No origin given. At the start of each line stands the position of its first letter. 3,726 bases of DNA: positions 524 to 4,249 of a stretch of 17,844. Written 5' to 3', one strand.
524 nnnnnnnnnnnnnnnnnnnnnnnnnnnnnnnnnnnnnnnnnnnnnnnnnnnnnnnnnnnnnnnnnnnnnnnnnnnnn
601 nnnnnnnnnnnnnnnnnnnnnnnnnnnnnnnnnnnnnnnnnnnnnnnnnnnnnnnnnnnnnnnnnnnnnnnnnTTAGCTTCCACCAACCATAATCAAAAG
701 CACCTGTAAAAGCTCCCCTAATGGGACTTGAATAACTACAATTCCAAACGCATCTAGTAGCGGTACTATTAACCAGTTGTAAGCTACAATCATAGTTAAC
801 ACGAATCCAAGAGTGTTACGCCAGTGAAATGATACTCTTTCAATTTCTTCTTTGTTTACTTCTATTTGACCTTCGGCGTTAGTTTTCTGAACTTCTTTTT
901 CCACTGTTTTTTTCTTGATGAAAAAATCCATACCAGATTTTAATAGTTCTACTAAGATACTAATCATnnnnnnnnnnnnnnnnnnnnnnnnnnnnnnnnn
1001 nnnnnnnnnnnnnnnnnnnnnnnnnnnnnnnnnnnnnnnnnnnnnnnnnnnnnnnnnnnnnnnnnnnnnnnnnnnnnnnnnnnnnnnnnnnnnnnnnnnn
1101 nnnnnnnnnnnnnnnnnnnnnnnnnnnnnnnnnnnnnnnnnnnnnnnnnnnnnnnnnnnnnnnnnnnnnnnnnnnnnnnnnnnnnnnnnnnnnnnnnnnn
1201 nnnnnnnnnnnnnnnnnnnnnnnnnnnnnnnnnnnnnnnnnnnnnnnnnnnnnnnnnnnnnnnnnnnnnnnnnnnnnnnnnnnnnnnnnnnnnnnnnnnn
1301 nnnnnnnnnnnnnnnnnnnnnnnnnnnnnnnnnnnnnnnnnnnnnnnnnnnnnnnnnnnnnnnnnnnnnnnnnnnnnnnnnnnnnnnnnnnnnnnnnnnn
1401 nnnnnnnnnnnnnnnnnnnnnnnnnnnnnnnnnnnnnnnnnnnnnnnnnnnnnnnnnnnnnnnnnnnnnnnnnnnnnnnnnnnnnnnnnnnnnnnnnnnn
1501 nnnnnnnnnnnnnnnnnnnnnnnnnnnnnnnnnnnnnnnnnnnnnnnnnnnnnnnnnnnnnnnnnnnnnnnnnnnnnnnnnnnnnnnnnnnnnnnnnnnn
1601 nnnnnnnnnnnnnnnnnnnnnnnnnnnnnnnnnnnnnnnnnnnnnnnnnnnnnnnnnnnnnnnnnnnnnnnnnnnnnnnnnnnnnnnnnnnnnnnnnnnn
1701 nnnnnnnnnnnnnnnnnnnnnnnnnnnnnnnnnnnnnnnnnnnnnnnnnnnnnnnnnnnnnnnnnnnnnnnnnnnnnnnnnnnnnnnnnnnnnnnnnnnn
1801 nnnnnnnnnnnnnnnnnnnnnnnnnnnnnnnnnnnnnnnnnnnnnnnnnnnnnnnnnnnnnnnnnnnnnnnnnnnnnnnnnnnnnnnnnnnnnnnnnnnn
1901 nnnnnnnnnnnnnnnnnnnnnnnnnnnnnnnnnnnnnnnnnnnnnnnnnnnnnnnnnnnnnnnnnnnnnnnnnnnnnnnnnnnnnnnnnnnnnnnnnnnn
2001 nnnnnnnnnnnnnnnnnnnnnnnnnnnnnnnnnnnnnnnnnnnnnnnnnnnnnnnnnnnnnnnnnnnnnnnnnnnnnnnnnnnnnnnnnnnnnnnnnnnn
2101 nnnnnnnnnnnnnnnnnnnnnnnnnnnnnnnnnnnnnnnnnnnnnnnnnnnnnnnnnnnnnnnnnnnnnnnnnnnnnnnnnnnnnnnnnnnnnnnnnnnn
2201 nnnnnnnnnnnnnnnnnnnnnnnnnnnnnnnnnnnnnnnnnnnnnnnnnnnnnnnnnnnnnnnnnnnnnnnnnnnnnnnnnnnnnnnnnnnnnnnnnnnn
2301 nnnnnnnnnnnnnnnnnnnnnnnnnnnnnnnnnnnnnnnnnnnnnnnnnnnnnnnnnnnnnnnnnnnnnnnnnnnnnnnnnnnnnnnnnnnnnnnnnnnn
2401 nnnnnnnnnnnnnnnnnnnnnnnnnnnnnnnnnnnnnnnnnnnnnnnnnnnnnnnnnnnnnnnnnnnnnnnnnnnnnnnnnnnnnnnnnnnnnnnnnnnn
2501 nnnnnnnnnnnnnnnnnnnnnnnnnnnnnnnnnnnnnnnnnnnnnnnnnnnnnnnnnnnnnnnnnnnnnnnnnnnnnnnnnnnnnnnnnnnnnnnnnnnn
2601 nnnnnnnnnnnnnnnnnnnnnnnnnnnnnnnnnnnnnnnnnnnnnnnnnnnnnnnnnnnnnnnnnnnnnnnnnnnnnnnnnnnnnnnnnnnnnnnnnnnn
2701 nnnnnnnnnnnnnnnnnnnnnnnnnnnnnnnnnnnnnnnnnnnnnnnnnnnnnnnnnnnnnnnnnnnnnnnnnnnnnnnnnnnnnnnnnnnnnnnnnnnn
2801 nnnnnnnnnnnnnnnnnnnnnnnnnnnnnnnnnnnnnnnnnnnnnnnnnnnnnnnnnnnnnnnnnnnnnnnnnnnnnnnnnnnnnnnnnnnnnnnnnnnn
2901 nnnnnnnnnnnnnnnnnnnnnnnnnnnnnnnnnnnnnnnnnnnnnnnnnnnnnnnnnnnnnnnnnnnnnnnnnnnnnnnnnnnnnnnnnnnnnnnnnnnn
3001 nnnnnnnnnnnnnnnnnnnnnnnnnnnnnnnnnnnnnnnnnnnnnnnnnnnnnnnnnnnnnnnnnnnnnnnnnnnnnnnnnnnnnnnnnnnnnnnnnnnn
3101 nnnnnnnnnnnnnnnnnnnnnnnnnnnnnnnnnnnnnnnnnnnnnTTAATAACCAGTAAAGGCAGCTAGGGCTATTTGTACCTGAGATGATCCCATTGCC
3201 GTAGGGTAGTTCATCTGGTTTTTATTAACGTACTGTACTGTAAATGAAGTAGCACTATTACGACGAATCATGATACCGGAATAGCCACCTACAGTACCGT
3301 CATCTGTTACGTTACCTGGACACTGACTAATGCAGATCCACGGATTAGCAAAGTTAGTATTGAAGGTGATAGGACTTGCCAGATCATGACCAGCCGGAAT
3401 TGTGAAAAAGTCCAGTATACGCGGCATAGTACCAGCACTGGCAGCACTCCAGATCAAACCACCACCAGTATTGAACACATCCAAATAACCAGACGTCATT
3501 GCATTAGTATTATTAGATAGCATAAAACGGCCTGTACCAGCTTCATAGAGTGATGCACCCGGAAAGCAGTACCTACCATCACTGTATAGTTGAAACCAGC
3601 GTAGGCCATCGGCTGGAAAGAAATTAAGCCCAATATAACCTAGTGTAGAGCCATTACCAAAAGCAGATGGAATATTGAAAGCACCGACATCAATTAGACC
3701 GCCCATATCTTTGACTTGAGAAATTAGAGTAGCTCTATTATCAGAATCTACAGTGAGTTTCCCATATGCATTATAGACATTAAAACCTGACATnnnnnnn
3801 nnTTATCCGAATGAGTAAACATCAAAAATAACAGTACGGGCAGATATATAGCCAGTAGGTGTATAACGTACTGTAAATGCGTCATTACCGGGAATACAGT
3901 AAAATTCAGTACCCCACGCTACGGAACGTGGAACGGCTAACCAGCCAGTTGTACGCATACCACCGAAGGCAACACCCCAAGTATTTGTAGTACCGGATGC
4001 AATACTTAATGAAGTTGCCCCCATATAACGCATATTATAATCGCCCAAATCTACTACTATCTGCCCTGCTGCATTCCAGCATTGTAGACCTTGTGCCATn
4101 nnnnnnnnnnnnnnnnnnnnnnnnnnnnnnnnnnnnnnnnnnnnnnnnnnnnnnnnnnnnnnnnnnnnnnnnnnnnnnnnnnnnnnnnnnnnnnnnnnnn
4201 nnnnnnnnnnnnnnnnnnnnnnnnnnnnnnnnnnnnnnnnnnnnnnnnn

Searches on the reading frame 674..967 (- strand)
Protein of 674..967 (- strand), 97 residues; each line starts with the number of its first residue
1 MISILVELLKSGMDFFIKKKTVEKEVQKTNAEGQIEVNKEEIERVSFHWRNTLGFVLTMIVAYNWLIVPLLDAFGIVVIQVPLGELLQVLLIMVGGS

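Call 6: search_protein_families(library=pfam, proteins=[window:674-967:-], max_evalue=0.1)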
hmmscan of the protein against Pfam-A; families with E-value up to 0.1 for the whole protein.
window:674-967:- (97 aa): 1 family
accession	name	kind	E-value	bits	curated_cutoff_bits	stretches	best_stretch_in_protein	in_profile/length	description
PF11351.13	GTA_holin_3TM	-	0.00014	22.8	24.8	1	24-95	41-116/123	Holin of 3TMs, for gene-transfer release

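Call 7: search_protein_families(library=phrogs, proteins=[window:674-967:-], max_evalue=0.1)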
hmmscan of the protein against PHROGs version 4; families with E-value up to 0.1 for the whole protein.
window:674-967:- (97 aa): 3 families
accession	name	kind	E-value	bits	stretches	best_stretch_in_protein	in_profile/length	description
phrog_2024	-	unknown function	2.2e-06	28.4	1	53-96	21-64/65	-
phrog_3427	-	lysis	0.00034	21.6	1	25-93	42-121/141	holin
phrog_705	-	unknown function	0.032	15.4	1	16-78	5-65/85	-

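Call 20: search_protein_families(library=ncbifam, proteins=[window:674-967:-], max_evalue=0.1)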
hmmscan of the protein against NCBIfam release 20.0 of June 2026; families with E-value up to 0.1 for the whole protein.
window:674-967:- (97 aa): 0 families

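Call 23: search_dna_similar(query=window:674-967:-, collection=phages, mode=protein, max_evalue=0.01, max_rows=25)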
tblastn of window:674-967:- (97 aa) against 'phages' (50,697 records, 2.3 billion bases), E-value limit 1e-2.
Records with a match: 1; places in all: 1; records where one place covers at least 80% of the query: 0.
Best place of each record, by identity: <60% 1.
By first word of the organism name: Roseobacter 1.
By host as written in the record: Roseobacter sp. (CHUG lineage) 1.
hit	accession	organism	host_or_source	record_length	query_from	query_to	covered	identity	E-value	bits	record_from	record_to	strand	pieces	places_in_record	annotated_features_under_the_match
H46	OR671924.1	Roseobacter phage CRP-810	Roseobacter sp. (CHUG lineage)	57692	31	83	55%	41.1%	6e-3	39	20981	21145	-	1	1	holin family protein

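Call 25: find_homologous_proteins(query=window:674-967:-, max_evalue=0.001)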
Query window:674-967:- (97 aa): 183 proteins with E <= 0.001 among 186 candidates; the best 120 are listed.
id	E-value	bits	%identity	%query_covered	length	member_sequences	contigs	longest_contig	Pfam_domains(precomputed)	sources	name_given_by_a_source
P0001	2.8e-50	186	92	100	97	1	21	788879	-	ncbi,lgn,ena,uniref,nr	ncbi:TPA: hypothetical protein QCJ52_000802 [Enterobacter ludwigii]|uniref:hypothetical protein n=1 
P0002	4.9e-50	185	94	99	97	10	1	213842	-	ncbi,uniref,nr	ncbi:hypothetical protein [Escherichia coli]|uniref:hypothetical protein n=1 Tax=Escherichia coli Ta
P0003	5.2e-50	185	91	100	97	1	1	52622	PF11351.14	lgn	-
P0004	6.6e-50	185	91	100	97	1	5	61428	-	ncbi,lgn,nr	ncbi:hypothetical protein ACNZ7H_004562 [Escherichia coli]|nr:hypothetical protein [Escherichia coli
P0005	9.6e-50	184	91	100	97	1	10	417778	PF11351.14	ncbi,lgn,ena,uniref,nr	ncbi:hypothetical protein IGU62_001762 [Escherichia coli]|uniref:3TM-type holin n=1 Tax=Escherichia 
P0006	1.2e-49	184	91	100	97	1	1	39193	-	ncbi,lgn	ncbi:hypothetical protein ABJW07_001172 [Shigella sonnei]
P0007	3.4e-49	183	90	100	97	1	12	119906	-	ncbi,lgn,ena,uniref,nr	ncbi:hypothetical protein ACO1ZL_10530 [Escherichia coli]|uniref:hypothetical protein n=1 Tax=Escher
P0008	4.4e-49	182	90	100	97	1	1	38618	PF11351.14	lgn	-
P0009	4.6e-49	182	89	100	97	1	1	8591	-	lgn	-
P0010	8.9e-49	181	89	100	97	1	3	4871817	PF11351.14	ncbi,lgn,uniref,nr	ncbi:3TM-type holin [Pseudocitrobacter faecalis]|uniref:Holin (3TMs family) n=1 Tax=Pseudocitrobacte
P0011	4.2e-48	179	88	100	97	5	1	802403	-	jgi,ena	jgi:hypothetical protein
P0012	6.1e-48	179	88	100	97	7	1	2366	-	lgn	-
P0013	3.3e-47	176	86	100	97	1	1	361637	PF11351.14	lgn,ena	-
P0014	7.8e-47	175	81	100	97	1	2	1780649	-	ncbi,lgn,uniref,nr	ncbi:hypothetical protein EDF81_0090 [Enterobacter sp. BIGb0383]|uniref:hypothetical protein n=1 Tax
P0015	1.1e-46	175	80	100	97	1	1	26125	-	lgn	-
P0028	2.4e-45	170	79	100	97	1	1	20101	PF11351.14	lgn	-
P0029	2.5e-45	170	80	100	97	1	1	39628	PF11351.14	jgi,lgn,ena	-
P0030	3.5e-45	170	87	94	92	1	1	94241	PF11351.14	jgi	-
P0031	3.6e-45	170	80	100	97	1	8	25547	PF11351.14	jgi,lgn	-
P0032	4.1e-45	170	79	100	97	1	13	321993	PF11351.14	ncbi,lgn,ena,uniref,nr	ncbi:hypothetical protein ACCP41_004280 [Escherichia coli]|uniref:3TM-type holin n=1 Tax=Escherichia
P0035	7.2e-45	169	79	100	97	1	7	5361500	PF11351.14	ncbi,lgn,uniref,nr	ncbi:TPA: 3TM-type holin [Shigella sonnei]|uniref:3TM-type holin n=1 Tax=Pluralibacter gergoviae Tax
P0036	8.4e-45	169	78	100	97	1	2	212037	PF11351.14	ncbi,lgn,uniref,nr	ncbi:3TM-type holin [Scandinavium manionii]|uniref:3TM-type holin n=1 Tax=Scandinavium manionii TaxI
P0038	9.5e-45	168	79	100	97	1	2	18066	PF11351.14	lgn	-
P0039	9.6e-45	168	78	100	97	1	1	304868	PF11351.14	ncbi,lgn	-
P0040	1.1e-44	168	79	100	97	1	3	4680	PF11351.14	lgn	-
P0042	1.3e-44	168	78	100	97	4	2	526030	PF11351.14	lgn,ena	-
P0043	1.4e-44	168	78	100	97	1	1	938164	PF11351.14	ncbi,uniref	ncbi:3TM-type holin [Enterobacter sichuanensis]|uniref:3TM-type holin n=1 Tax=Enterobacter sichuanen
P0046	2.1e-44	167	78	100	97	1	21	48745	PF11351.14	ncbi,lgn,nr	ncbi:hypothetical protein RIL63_004902 [Escherichia coli]|nr:hypothetical protein [Escherichia coli]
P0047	2.5e-44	167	77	100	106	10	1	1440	PF11351.14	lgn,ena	-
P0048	3.4e-44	167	79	100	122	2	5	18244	PF11351.14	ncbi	ncbi:TPA: 3TM-type holin, partial [Escherichia coli]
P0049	3.8e-44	166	78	100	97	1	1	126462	PF11351.14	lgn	-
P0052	6.2e-44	166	78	100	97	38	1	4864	PF11351.14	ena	-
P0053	6.6e-44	166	76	100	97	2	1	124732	PF11351.14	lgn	-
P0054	6.9e-44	166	77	100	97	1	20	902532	PF11351.14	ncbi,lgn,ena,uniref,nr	ncbi:3TM-type holin [Enterobacter hormaechei]|uniref:3TM-type holin n=1 Tax=Enterobacteriaceae TaxID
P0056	7.7e-44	165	77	100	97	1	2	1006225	PF11351.14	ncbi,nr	ncbi:3TM-type holin [Enterobacter hormaechei]|nr:3TM-type holin [Enterobacter hormaechei] MCE1369623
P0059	9.6e-44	165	76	100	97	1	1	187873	PF11351.14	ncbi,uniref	ncbi:3TM-type holin [Enterobacter ludwigii]|uniref:3TM-type holin n=1 Tax=Enterobacter ludwigii TaxI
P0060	9.7e-44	165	77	100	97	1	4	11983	PF11351.14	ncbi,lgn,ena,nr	ncbi:TPA: hypothetical protein OL716_004914 [Enterobacter cloacae]|nr:hypothetical protein [Enteroba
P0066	1.6e-43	164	75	100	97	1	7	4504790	PF11351.14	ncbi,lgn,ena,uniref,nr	ncbi:3TM-type holin [Lelliottia amnigena]|uniref:3TM-type holin n=1 Tax=Lelliottia amnigena TaxID=61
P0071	2.3e-43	164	76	100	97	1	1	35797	PF11351.14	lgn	-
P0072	2.5e-43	164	91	88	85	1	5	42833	PF11351.14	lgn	-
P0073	2.7e-43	164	76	99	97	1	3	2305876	PF11351.14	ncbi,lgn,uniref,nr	ncbi:hypothetical protein ACI080_003950 [Cronobacter sakazakii]|uniref:3TM-type holin n=1 Tax=Cronob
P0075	2.8e-43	164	77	100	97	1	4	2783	PF11351.14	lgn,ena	-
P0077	2.9e-43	164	74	100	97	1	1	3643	PF11351.14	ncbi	-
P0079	3.4e-43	163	76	96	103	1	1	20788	PF11351.14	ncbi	ncbi:hypothetical protein F8O53_00035 [Enterobacter sp. 63]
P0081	4.1e-43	163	76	100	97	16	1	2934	PF11351.14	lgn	-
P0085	5.8e-43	163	76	100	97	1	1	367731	PF11351.14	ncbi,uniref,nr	ncbi:3TM-type holin [Kosakonia radicincitans]|uniref:3TM-type holin n=1 Tax=Kosakonia radicincitans 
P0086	6.4e-43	163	75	100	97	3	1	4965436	PF11351.14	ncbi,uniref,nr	ncbi:hypothetical protein LH23_14370 [Cedecea neteri]|uniref:Uncharacterized protein n=2 Tax=Cedecea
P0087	7.3e-43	162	76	100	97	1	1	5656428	PF11351.14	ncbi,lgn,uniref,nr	ncbi:hypothetical protein FEI17_09410 [Kosakonia radicincitans]|uniref:3TM-type holin n=1 Tax=Kosako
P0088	7.8e-43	162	76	99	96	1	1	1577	PF11351.14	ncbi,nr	ncbi:TPA: hypothetical protein ROH25_004993, partial [Enterobacter asburiae]|nr:hypothetical protein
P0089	8.6e-43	162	76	100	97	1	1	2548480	PF11351.14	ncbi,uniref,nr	ncbi:3TM-type holin [Enterobacter sp. RD4-1-1]|uniref:3TM-type holin n=1 Tax=Enterobacter sp. RD4-1-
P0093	9.0e-43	162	76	100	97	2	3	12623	PF11351.14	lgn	-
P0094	9.7e-43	162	75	100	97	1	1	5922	PF11351.14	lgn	-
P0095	1.0e-42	162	76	100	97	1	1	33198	PF11351.14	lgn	-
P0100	2.8e-42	160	75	100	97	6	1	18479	PF11351.14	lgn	-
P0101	2.8e-42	160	75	100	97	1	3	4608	PF11351.14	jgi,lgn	jgi:hypothetical protein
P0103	3.3e-42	160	75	100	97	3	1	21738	PF11351.14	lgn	-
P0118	1.1e-40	155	71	100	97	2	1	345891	PF11351.14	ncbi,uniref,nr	ncbi:3TM-type holin [Klebsiella variicola]|uniref:3TM-type holin n=1 Tax=Klebsiella variicola TaxID=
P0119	3.9e-40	154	70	99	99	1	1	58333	PF11351.14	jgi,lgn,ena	-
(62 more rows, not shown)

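Call 45: search_protein_families(library=pfam, alignment_id=A3, max_evalue=0.01)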
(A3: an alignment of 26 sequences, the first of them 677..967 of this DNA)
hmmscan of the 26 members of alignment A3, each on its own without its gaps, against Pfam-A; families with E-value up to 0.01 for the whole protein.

A. member 1, window:677-967:- (97 aa): 1 family
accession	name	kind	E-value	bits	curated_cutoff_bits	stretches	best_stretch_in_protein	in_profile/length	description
PF11351.13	GTA_holin_3TM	-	0.00014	22.8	24.8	1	24-95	41-116/123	Holin of 3TMs, for gene-transfer release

B. families by the number of members that match (of 26 scanned): 1 family
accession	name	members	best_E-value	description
PF11351.13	GTA_holin_3TM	15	1.9e-06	Holin of 3TMs, for gene-transfer release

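Call 71: search_protein_families(library=padloc, proteins=[window:674-967:-], max_evalue=0.01)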
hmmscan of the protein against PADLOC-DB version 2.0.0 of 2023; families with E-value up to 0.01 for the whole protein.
window:674-967:- (97 aa): 0 families

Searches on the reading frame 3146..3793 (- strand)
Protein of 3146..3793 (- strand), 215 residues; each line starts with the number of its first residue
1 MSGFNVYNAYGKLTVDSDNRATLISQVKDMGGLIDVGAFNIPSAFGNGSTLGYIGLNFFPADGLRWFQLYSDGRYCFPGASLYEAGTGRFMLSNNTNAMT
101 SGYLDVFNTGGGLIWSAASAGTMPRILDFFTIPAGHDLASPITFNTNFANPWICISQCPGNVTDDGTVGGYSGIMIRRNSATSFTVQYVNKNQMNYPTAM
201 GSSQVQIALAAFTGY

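Call 6: search_protein_families(library=pfam, proteins=[window:3146-3793:-], max_evalue=0.1)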
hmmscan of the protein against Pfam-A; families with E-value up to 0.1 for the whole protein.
window:3146-3793:- (215 aa): 0 families

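Call 7: search_protein_families(library=phrogs, proteins=[window:3146-3793:-], max_evalue=0.1)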
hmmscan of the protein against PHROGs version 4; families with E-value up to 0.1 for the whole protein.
window:3146-3793:- (215 aa): 1 family
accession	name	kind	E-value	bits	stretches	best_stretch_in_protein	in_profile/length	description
phrog_4524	-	unknown function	4.5e-56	190.9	1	1-214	1-230/230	-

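Call 20: search_protein_families(library=ncbifam, proteins=[window:3146-3793:-], max_evalue=0.1)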
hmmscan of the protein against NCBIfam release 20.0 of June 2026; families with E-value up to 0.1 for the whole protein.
window:3146-3793:- (215 aa): 0 families

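Call 95: search_dna_similar(query=window:3146-3793:-, collection=phages, mode=protein, max_evalue=0.00001, max_rows=12)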
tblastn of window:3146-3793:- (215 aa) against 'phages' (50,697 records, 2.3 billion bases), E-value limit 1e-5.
Records with a match: 59; places in all: 59; records where one place covers at least 80% of the query: 53.
Best place of each record, by identity: <60% 59.
By first word of the organism name: Escherichia 26; Klebsiella 21; Acinetobacter 6; Cronobacter 3; Enterobacter 2; Pantoea 1.
By host as written in the record: Escherichia coli 11; - 8; Klebsiella sp. M5a1 5; Escherichia coli LF82 5; Escherichia coli BL21(DE3) 3; Klebsiella pneumoniae 3; Klebsiella aerogenes 3; Escherichia coli DH5 2; and 14 more.
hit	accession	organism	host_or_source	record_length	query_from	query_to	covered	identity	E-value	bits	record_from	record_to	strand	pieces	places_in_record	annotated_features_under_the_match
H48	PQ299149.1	Escherichia phage LLS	Escherichia coli K12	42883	1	214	100%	45.6%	3e-52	185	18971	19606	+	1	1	20: hypothetical protein | 21: hypothetical protein | 19: hypothetical protein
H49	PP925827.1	Escherichia phage Flotzy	Escherichia coli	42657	1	214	100%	44.2%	2e-51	183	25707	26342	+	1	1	hypothetical protein (x3)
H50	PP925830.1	Escherichia phage CharmingMan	Escherichia coli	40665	1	214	100%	43.7%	8e-51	181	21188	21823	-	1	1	hypothetical protein (x3)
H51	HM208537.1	Escherichia phage HK639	Escherichia coli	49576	1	214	100%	43.7%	2e-49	177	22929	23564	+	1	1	unknown (x2)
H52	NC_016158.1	Escherichia phage HK639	Escherichia coli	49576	1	214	100%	43.7%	2e-49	177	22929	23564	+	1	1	hypothetical protein (x2)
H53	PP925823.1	Escherichia phage LMessi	Escherichia coli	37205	1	214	100%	43.3%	2e-50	180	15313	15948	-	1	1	hypothetical protein (x3)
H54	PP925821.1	Escherichia phage Eeyore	Escherichia coli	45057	1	214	100%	42.8%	1e-48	175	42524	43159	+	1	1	hypothetical protein (x3)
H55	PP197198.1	Klebsiella phage vB_KM5a1-KLB16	Klebsiella sp. M5a1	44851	1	214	100%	40.3%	2e-37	143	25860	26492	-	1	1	hypothetical protein | ribosome_binding_site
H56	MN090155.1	Escherichia phage vB_EcoS_PHB17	Escherichia coli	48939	1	215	100%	39.6%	4e-41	154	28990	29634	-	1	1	hypothetical protein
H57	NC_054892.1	Escherichia phage vB_EcoS_PHB17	Escherichia coli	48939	1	215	100%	39.6%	4e-41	154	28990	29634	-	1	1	hypothetical protein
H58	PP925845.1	Escherichia phage BananaBelafonte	Escherichia coli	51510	1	215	100%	39.6%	1e-39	149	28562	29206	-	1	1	hypothetical protein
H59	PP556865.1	Klebsiella phage vB_KM5a1-KLB26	Klebsiella sp. M5a1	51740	1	215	100%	39.6%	1e-39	149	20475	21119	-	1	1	hypothetical protein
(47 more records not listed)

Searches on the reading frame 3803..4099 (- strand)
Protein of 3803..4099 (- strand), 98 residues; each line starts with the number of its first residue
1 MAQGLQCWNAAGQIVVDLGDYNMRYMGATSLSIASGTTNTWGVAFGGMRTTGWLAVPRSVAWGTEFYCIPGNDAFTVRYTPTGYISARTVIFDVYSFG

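Call 6: search_protein_families(library=pfam, proteins=[window:3803-4099:-], max_evalue=0.1)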
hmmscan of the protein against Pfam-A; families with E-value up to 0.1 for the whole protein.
window:3803-4099:- (98 aa): 0 families

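Call 7: search_protein_families(library=phrogs, proteins=[window:3803-4099:-], max_evalue=0.1)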
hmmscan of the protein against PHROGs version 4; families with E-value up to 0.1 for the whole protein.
window:3803-4099:- (98 aa): 2 families
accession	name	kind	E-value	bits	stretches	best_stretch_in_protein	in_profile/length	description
phrog_7961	-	unknown function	9.5e-22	78.7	1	1-97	1-107/108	-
phrog_2427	-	unknown function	3.5e-08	34.7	1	1-92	6-82/103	-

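Call 20: search_protein_families(library=ncbifam, proteins=[window:3803-4099:-], max_evalue=0.1)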
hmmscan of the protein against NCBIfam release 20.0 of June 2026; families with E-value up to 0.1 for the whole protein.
window:3803-4099:- (98 aa): 0 families
